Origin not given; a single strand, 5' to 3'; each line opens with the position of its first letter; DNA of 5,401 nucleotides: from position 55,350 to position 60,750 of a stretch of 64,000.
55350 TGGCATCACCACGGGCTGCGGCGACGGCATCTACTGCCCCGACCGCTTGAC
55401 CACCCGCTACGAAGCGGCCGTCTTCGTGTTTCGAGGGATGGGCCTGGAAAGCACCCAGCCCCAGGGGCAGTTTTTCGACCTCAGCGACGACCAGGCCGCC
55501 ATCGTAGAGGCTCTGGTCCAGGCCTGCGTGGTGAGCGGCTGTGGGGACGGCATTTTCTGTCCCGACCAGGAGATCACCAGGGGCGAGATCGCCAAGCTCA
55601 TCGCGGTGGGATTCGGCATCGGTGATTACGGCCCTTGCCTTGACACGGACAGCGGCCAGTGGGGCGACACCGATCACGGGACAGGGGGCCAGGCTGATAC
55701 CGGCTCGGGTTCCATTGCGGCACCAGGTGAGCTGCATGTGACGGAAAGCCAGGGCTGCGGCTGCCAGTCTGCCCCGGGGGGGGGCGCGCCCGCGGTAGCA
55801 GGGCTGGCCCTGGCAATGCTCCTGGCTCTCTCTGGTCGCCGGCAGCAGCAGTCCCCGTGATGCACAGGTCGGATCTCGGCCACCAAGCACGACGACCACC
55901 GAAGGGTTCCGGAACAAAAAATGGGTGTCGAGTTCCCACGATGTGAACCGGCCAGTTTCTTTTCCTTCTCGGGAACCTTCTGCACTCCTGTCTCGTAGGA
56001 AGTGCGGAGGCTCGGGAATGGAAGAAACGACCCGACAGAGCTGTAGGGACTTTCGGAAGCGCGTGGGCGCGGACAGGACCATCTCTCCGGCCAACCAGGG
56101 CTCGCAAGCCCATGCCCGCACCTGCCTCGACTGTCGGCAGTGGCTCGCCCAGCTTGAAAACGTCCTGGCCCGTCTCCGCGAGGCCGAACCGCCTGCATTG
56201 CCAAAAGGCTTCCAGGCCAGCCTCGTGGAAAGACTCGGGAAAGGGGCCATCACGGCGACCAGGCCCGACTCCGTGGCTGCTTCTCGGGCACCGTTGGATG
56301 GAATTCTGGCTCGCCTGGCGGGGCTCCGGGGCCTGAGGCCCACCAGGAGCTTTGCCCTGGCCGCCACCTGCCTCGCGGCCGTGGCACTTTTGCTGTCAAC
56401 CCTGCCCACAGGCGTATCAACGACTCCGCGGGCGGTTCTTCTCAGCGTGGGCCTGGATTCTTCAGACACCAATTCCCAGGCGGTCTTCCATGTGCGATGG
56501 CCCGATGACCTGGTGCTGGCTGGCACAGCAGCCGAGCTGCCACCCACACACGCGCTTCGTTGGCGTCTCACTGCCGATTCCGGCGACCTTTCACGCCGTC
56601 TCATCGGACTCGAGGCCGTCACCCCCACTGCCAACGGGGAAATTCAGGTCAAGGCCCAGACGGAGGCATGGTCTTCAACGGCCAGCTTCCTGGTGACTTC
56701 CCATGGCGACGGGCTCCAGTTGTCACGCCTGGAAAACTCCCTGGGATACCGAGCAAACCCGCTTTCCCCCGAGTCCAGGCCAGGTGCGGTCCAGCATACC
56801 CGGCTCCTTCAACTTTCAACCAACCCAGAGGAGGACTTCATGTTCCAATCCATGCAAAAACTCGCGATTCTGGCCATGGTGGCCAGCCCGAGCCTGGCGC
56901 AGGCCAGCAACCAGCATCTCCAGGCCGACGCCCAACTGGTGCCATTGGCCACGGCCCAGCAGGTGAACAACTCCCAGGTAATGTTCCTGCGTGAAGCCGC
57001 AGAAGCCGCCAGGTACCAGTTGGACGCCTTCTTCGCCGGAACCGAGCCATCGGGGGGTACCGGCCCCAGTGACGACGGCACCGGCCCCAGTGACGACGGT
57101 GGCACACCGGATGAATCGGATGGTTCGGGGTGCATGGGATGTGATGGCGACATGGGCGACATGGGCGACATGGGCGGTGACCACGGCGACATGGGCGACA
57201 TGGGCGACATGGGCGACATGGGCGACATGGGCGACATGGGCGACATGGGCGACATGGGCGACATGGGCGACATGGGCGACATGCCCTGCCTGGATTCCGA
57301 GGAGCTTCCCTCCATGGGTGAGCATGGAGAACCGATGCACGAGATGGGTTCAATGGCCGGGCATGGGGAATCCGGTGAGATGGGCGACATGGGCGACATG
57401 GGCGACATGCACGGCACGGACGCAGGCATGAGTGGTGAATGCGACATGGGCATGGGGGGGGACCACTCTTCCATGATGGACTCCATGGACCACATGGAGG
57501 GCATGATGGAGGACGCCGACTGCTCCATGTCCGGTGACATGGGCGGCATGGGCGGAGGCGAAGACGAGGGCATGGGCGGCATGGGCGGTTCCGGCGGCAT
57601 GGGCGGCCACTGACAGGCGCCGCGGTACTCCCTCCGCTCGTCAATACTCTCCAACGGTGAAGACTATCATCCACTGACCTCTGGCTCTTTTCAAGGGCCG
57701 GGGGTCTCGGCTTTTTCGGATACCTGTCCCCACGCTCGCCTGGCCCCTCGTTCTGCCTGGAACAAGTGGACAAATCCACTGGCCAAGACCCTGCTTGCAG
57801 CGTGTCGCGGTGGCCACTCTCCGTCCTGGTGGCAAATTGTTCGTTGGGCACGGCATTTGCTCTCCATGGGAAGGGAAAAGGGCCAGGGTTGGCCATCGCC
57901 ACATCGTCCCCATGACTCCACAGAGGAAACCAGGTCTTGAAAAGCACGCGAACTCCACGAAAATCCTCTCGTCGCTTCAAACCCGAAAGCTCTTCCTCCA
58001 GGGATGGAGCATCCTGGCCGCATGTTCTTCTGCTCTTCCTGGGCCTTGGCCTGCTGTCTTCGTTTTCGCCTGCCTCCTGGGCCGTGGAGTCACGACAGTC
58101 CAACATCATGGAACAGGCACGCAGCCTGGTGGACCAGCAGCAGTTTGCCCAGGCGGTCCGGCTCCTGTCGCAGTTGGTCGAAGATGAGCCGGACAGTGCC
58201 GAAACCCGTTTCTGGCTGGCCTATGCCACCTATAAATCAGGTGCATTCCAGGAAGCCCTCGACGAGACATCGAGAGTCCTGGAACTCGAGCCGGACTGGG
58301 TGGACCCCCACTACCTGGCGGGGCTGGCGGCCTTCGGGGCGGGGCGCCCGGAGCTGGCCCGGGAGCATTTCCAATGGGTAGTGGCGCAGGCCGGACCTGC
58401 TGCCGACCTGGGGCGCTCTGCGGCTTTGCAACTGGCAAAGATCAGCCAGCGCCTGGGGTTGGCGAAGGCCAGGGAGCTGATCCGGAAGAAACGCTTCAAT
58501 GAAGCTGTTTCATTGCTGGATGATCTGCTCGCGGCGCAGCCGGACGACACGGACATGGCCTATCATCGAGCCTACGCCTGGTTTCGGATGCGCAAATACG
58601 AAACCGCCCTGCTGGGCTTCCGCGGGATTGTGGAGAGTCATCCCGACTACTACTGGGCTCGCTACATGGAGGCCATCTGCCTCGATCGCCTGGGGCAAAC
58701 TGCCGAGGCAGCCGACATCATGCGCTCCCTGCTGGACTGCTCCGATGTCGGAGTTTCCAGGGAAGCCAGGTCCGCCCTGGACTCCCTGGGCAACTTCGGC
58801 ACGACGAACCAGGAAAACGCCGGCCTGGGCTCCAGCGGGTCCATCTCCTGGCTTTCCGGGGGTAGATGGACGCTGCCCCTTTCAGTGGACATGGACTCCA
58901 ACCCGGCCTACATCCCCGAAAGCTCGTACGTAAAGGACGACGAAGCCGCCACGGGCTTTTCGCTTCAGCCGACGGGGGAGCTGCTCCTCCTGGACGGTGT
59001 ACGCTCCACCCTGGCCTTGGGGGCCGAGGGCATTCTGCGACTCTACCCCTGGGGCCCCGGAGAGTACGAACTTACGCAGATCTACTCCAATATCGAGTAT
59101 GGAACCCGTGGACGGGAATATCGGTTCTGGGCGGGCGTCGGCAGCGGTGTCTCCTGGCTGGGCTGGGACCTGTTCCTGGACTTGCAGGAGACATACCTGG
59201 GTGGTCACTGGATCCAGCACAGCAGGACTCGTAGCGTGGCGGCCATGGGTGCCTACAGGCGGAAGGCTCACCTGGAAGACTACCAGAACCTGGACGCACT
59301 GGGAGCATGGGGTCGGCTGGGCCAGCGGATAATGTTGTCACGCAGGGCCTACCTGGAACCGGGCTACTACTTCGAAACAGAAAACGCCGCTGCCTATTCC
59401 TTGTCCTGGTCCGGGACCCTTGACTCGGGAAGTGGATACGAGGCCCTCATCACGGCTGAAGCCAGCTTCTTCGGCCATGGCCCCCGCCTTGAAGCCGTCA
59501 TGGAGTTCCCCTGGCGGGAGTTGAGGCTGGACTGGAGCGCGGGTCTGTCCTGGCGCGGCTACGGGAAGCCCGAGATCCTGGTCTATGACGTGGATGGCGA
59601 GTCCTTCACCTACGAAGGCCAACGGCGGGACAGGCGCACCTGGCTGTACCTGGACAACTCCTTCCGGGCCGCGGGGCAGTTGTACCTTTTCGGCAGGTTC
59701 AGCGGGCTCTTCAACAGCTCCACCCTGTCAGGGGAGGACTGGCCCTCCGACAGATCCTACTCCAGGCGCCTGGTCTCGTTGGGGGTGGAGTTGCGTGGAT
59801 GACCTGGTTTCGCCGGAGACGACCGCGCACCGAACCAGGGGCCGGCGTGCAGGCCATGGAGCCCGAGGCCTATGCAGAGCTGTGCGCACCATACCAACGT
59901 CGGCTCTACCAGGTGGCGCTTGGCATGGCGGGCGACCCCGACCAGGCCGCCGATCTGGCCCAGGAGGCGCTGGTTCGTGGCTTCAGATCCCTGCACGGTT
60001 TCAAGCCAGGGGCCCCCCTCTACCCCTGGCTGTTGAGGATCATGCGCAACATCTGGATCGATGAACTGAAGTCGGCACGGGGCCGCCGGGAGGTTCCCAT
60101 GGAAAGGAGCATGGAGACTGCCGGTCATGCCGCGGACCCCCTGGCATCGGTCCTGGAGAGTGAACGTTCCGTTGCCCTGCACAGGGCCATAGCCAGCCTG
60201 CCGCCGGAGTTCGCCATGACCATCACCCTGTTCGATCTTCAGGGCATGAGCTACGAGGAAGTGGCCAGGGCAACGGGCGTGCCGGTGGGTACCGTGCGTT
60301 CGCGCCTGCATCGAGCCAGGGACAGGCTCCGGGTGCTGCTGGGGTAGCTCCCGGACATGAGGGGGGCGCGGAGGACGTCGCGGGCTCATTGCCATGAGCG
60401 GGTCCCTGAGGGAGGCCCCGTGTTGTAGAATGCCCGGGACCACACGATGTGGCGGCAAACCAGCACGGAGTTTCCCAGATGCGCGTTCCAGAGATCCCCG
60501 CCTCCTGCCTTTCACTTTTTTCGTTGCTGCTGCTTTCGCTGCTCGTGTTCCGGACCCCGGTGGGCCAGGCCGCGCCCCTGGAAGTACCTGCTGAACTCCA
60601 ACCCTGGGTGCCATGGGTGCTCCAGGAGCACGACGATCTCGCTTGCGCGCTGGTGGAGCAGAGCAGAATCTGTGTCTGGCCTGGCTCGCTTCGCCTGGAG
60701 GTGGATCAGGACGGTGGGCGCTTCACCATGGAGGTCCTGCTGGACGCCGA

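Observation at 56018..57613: Anti-sigma-like zf-HC2 membrane protein continuous with a Met/Asp/Gly/His-rich domain; an internal start with its own signal peptide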

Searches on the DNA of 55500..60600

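Call 90: search_rna_families(source=window, start=55500, end=60600, threshold=gathering)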
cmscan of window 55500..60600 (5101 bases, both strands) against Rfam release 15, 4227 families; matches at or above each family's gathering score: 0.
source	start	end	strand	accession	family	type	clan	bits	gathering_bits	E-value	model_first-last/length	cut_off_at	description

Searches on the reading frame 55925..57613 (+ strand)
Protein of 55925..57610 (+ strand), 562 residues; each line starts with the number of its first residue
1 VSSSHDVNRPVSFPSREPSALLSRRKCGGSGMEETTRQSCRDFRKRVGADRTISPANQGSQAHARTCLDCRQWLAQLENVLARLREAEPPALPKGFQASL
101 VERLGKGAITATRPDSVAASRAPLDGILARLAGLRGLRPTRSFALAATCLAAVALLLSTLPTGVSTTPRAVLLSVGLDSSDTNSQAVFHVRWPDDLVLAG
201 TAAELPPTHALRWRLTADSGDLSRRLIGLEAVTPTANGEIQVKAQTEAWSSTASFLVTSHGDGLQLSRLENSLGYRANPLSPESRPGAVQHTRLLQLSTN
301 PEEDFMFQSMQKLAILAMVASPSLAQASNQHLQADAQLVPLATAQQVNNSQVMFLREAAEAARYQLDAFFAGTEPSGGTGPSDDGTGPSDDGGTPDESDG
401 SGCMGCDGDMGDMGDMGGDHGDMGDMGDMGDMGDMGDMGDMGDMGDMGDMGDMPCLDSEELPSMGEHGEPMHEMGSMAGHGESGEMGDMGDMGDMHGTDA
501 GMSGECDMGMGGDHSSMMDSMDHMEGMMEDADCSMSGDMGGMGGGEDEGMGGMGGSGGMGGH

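Call 3: search_protein_families(library=pfam, proteins=[window:56018-57613:+], max_evalue=0.1)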
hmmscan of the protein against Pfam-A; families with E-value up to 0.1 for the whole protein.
window:56018-57613:+ (531 aa): 1 family
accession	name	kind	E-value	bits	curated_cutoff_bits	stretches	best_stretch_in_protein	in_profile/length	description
PF01391.23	Collagen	-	0.0054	16.9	27.2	1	371-420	4-58/60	Collagen triple helix repeat (20 copies)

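Call 7: find_encoding_contigs(protein=window:56018-57613:+, flank=10000)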
Protein window:56018-57613:+ (531 aa): no gene with exactly this product is on record in the collection.

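Call 14: search_protein_families(library=ncbifam, proteins=[window:56018-57613:+], max_evalue=0.1)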
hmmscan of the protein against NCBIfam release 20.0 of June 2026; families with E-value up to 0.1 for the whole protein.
window:56018-57613:+ (531 aa): 3 families
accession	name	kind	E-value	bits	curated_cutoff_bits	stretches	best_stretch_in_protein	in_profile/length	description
NF038329.2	gly_rich_SclB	equivalog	9.4e-05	21.5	325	1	355-527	125-307/442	LPXTG-anchored collagen-like adhesin Scl2/SclB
NF052375.1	antisigma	equivalog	0.00044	20.3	100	1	31-128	20-103/217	anti-sigma factor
NF038330.1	adhesin_SclA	exception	0.0019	17.9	400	1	355-474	122-235/405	LPXTG-anchored collagen-like adhesin Scl1/SclA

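Call 59: list_cluster_members(proteins=[window:55925-57610:+, window:55943-57610:+, window:56018-57610:+, window:56063-57610:+, window:56840-57610:+, window:56852-57610:+, window:56876-57610:+, window:59799-60344:+, window:54292-55857:+])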
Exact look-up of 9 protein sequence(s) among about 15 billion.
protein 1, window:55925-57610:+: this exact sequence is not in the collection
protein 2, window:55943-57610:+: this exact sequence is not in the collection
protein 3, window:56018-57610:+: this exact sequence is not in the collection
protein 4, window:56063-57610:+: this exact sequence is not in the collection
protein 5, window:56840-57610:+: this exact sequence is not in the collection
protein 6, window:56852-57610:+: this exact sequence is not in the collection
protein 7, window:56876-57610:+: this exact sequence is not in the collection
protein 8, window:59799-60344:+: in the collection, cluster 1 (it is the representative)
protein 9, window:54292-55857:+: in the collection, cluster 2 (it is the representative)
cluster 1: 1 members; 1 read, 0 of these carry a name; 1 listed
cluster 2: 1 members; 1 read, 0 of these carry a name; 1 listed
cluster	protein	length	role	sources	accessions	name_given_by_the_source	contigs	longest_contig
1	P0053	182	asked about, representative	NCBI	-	-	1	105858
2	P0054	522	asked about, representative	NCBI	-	-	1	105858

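Call 97: find_encoding_contigs(protein=P0054, flank=6000, max_places=3)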
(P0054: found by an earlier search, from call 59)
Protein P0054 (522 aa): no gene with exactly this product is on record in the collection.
